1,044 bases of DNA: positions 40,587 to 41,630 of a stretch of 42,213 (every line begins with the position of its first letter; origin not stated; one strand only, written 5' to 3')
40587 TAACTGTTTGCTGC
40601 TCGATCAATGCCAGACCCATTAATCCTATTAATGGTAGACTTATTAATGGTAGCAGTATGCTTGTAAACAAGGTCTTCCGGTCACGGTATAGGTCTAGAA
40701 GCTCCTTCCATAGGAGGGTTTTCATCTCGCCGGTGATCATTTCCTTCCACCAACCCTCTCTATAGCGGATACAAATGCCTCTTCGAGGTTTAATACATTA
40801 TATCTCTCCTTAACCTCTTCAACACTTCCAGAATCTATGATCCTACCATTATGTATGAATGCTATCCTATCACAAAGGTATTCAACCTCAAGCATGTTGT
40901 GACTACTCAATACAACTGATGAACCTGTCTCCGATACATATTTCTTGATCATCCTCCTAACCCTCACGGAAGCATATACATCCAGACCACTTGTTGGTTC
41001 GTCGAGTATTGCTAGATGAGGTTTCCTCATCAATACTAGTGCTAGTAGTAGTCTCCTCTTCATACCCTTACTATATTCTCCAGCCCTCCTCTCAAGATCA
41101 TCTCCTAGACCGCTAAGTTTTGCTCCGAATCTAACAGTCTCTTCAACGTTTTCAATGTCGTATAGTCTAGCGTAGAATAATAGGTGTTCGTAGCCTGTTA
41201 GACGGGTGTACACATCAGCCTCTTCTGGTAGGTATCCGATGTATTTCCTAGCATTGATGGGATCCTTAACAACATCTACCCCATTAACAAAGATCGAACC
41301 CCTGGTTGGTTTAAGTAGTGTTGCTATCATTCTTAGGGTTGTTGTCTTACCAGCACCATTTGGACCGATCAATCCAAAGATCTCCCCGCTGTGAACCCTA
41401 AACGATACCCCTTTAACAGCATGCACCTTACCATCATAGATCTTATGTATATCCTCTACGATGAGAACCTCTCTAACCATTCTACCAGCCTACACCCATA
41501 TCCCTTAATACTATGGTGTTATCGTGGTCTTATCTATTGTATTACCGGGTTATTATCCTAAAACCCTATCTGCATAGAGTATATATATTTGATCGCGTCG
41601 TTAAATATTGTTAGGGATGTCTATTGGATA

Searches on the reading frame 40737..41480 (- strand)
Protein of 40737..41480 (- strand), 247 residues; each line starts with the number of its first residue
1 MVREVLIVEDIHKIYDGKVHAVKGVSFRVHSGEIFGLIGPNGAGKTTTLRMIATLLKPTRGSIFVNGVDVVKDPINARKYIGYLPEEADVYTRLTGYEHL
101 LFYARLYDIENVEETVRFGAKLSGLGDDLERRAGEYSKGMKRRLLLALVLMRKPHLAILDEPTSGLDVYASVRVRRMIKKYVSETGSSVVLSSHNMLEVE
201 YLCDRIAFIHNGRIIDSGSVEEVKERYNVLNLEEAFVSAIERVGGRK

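Call 7: search_protein_families(library=pfam, proteins=[window:40737-41480:-], max_evalue=0.01)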
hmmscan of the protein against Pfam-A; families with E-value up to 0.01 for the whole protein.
window:40737-41480:- (247 aa): 8 families
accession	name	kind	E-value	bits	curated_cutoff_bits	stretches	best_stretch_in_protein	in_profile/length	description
PF00005.33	ABC_tran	-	4.6e-30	105.4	25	1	23-164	2-137/137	ABC transporter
PF13304.12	AAA_21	-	5e-15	56.8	27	2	126-199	228-303/304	AAA domain, putative AbiEii toxin, Type IV TA system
PF02463.25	SMC_N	-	0.00063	19.7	40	0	143-206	148-211/220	RecF/RecN/SMC N terminal domain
PF13555.12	AAA_29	-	0.00086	19.5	27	1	23-63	13-52/61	P-loop containing region of AAA domain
PF13476.12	AAA_23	-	0.0058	17.7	27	1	31-55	18-42/201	AAA domain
PF13401.12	AAA_22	-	0.0075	17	27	0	36-59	9-32/130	AAA domain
PF00004.35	AAA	-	0.0076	17.1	21.2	0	37-73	3-37/131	ATPase family associated with various cellular activities (AAA)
PF13173.12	AAA_14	-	0.0091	16.4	27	0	33-70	3-40/129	AAA domain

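Call 70: search_protein_families(library=ncbifam, proteins=[window:40737-41480:-], max_evalue=0.001)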
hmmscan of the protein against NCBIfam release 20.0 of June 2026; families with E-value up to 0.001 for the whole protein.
window:40737-41480:- (247 aa): 188 families (the best 25 are shown)
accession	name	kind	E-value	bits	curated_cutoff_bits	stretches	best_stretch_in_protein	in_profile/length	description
TIGR01188.1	drrA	subfamily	1.8e-67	227.8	312.45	1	13-228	1-216/302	daunorubicin resistance ABC transporter, ATP-binding protein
TIGR03522.1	GldA_ABC_ATP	equivalog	1.8e-55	188.6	402.6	1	6-240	3-236/301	gliding motility-associated ABC transporter ATP-binding subunit GldA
NF033858.1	ABC2_perm_RbbA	equivalog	1.6e-50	172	1050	1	17-243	277-504/909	ribosome-associated ATPase/putative transporter RbbA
TIGR03740.1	galliderm_ABC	subfamily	1.1e-45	156.1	309.75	1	7-224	2-212/223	lantibiotic protection ABC transporter ATP-binding subunit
NF010059.0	PRK13536.1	equivalog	2.3e-42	145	549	1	8-222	46-260/342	nodulation factor ABC transporter ATP-binding protein NodI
TIGR04406.1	LPS_export_lptB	equivalog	8.6e-42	143.1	240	1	6-228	2-227/239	LPS export ABC transporter ATP-binding protein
NF010060.0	PRK13537.1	equivalog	9.6e-42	143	521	1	5-223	15-233/314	nodulation factor ABC transporter ATP-binding protein NodI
TIGR03864.1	PQQ_ABC_ATP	hypoth_equivalog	5e-39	134.1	302.25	1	6-238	2-234/236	ABC transporter, ATP-binding subunit, PQQ-dependent alcohol dehydrogenase system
TIGR01288.1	nodI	equivalog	9.4e-39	133.2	424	1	10-222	9-221/303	nodulation factor ABC transporter ATP-binding protein NodI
TIGR04521.1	ECF_ATPase_2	equivalog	4e-36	124.5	330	1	18-231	17-240/279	energy-coupling factor transporter ATPase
TIGR01257.1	rim_protein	equivalog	1e-35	122.1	4012.85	1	4-227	1936-2161/2272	rim ABC transporter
TIGR03269.1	met_CoM_red_A2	equivalog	2.2e-34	118.9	517.1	1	5-225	279-517/530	methyl coenzyme M reductase system, component A2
NF008144.0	PRK10895.1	equivalog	3.5e-34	118.3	381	1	5-227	3-228/241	LPS export ABC transporter ATP-binding protein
NF040933.2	ABC_arch_GlcV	equivalog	1.3e-33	116.3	450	1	7-226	4-232/357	glucose ABC transporter ATP-binding protein GlcV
NF047565.1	PSM_export_PmtA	equivalog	5.5e-33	114.4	350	1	15-231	10-223/282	phenol-soluble modulin export ABC transporter ATP-binding protein PmtA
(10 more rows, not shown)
